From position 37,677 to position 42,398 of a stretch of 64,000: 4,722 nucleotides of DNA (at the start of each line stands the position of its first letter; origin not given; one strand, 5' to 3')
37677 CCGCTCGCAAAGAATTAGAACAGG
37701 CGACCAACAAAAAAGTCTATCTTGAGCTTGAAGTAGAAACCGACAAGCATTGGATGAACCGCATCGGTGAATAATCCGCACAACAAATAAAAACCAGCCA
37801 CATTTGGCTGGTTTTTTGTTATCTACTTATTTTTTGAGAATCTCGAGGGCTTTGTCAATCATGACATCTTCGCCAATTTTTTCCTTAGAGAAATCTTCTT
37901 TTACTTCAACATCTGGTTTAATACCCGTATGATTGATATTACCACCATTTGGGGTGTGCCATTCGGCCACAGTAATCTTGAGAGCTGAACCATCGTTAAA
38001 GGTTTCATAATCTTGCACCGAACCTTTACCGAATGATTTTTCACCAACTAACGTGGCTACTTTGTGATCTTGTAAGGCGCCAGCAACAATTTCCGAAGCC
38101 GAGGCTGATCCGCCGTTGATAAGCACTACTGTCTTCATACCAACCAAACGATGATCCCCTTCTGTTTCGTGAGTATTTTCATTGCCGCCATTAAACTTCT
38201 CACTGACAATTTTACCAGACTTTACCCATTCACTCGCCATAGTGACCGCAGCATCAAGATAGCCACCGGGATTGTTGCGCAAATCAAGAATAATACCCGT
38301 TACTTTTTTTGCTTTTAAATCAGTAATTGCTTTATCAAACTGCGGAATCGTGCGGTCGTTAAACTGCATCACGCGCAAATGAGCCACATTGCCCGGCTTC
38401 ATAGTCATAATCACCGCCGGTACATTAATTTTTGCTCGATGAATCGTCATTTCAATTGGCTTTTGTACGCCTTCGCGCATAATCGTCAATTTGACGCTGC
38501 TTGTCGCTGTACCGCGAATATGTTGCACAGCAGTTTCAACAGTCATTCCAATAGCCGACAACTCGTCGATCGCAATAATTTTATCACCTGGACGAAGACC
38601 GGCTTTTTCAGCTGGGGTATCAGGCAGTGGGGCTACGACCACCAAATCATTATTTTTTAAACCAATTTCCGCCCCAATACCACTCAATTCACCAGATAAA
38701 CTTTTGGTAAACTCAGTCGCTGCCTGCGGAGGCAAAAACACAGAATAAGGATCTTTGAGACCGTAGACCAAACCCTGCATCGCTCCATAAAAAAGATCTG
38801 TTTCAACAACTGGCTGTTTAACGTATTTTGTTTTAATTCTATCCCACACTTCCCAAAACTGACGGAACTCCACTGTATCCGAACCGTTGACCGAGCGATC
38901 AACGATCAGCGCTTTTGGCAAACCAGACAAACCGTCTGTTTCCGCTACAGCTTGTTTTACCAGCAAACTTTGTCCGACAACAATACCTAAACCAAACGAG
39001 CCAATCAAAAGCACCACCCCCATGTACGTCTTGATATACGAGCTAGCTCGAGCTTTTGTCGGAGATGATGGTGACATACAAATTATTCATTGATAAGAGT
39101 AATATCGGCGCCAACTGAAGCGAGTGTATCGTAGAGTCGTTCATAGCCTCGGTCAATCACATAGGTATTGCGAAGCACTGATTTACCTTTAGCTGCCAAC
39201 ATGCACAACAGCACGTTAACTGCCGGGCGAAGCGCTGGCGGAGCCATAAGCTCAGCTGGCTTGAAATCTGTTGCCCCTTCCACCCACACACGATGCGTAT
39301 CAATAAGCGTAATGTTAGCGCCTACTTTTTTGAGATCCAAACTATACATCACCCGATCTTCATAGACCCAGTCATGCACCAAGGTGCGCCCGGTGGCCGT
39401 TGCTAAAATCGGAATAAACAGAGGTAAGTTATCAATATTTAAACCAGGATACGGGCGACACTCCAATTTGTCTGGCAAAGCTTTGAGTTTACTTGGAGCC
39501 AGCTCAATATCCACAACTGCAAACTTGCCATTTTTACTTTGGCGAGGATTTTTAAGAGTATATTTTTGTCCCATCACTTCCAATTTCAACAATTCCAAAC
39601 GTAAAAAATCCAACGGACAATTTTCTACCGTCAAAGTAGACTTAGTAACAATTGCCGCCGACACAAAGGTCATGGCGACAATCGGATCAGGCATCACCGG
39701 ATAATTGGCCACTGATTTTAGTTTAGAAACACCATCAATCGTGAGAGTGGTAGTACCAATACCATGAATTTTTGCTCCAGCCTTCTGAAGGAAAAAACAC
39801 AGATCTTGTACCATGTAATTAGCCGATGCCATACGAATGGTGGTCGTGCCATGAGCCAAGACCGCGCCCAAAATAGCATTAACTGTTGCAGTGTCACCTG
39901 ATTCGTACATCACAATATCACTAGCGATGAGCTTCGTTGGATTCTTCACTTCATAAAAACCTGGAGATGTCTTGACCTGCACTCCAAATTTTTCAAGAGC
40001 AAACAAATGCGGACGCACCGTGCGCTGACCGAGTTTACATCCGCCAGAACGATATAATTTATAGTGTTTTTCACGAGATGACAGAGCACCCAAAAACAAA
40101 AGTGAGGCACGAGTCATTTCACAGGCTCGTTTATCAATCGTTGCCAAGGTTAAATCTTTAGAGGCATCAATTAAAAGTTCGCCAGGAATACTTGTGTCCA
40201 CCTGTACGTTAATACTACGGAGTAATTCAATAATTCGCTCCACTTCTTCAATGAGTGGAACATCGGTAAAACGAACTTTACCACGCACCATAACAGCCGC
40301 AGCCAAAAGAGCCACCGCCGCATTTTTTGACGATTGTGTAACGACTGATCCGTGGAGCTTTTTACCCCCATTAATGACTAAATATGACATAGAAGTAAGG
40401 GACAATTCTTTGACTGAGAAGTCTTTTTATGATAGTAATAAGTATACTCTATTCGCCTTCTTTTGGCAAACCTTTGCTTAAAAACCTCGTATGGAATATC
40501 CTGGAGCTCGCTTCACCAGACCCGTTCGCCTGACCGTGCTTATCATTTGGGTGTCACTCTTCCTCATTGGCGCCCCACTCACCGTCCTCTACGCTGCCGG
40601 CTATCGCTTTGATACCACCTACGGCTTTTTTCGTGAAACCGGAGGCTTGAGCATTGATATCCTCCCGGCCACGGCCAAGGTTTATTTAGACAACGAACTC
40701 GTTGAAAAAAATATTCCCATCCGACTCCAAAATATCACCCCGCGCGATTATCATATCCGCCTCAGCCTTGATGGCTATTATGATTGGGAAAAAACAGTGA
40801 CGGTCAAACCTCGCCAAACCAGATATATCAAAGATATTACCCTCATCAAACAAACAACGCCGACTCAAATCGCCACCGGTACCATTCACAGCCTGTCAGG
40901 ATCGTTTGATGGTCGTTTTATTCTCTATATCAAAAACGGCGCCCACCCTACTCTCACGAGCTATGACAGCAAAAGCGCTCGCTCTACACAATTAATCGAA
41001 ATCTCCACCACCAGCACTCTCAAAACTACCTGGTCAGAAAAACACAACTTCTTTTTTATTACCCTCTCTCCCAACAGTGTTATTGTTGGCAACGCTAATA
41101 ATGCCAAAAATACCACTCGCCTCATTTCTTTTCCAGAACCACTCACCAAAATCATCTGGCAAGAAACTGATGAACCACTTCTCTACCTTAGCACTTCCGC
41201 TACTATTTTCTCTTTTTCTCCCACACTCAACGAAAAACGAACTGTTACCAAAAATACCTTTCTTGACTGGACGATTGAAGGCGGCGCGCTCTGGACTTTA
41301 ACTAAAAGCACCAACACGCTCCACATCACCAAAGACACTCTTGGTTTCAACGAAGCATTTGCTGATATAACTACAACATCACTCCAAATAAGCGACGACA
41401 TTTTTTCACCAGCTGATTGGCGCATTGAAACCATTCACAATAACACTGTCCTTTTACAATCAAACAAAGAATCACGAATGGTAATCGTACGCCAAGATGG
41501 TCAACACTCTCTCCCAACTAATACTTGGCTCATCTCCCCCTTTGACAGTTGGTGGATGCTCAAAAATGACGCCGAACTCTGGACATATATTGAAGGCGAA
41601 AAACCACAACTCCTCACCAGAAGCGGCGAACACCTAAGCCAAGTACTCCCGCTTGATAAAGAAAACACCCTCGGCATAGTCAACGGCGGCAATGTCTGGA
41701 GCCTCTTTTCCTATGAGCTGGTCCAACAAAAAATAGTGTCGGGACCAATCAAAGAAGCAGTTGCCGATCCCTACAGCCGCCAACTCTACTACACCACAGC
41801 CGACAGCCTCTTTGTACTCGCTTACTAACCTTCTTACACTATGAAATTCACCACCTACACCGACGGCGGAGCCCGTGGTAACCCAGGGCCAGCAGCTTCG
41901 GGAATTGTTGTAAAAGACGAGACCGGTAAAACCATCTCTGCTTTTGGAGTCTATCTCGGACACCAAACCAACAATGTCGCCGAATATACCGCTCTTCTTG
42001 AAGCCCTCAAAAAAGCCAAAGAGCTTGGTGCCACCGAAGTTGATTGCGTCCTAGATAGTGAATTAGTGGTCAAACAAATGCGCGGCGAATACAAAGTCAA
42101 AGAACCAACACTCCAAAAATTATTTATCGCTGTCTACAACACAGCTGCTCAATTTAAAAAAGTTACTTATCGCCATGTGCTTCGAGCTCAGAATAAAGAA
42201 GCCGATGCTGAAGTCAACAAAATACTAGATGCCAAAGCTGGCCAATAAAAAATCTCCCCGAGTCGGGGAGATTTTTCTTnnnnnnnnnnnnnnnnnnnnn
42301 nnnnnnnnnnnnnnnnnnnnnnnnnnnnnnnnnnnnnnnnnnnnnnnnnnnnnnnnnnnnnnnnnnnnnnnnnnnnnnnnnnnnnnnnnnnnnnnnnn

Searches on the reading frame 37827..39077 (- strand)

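Call 44: search_protein_families(library=pfam, proteins=[window:37827-39077:-], max_evalue=0.00001)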
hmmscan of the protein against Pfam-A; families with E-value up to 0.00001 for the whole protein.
window:37827-39077:- (416 aa): 5 families
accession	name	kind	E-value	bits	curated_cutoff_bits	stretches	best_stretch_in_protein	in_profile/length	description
PF03572.23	Peptidase_S41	-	8.4e-53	178.8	24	1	230-392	1-165/165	Peptidase family S41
PF17820.7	PDZ_6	-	4.1e-11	42.9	27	1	146-199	1-52/54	PDZ domain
PF00595.29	PDZ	-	1e-10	42.3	23.2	1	130-200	8-81/81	PDZ domain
PF13180.12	PDZ_2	-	1.8e-08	35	27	1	133-210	2-78/80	PDZ domain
PF22694.1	CtpB_N-like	-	7.1e-08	33.2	27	1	66-115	33-81/85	Activating protease CtpB N-terminal domain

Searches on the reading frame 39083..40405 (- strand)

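Call 44: search_protein_families(library=pfam, proteins=[window:39083-40405:-], max_evalue=0.00001)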
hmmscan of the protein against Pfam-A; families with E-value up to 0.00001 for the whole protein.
window:39083-40405:- (440 aa): 1 family
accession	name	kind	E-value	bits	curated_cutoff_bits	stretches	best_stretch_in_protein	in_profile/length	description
PF00275.25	EPSP_synthase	-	8.1e-44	150.4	22.8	1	12-428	2-417/417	EPSP synthase (3-phosphoshikimate 1-carboxyvinyltransferase)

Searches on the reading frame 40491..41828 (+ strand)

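Call 44: search_protein_families(library=pfam, proteins=[window:40491-41828:+], max_evalue=0.00001)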
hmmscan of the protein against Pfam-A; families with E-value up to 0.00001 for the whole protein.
window:40491-41828:+ (445 aa): 1 family
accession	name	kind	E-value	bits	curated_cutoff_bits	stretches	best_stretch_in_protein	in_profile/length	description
PF08308.17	PEGA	-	1.5e-07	31.7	20.8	1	51-110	2-60/71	PEGA domain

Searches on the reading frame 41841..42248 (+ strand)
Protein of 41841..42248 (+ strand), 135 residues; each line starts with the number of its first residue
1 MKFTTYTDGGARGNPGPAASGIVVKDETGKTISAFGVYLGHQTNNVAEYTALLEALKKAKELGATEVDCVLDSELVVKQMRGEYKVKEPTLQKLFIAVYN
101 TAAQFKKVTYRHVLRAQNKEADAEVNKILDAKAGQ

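Call 52: search_protein_families(library=pfam, proteins=[window:41841-42248:+], max_evalue=0.00001)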
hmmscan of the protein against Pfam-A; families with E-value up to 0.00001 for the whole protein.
window:41841-42248:+ (135 aa): 2 families
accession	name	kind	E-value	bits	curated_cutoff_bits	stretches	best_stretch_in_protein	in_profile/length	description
PF13456.12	RVT_3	-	5e-21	75.3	21.6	1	7-126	2-121/123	Reverse transcriptase-like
PF00075.30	RNase_H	-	1.3e-11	45.3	25.8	1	3-111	4-117/141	RNase H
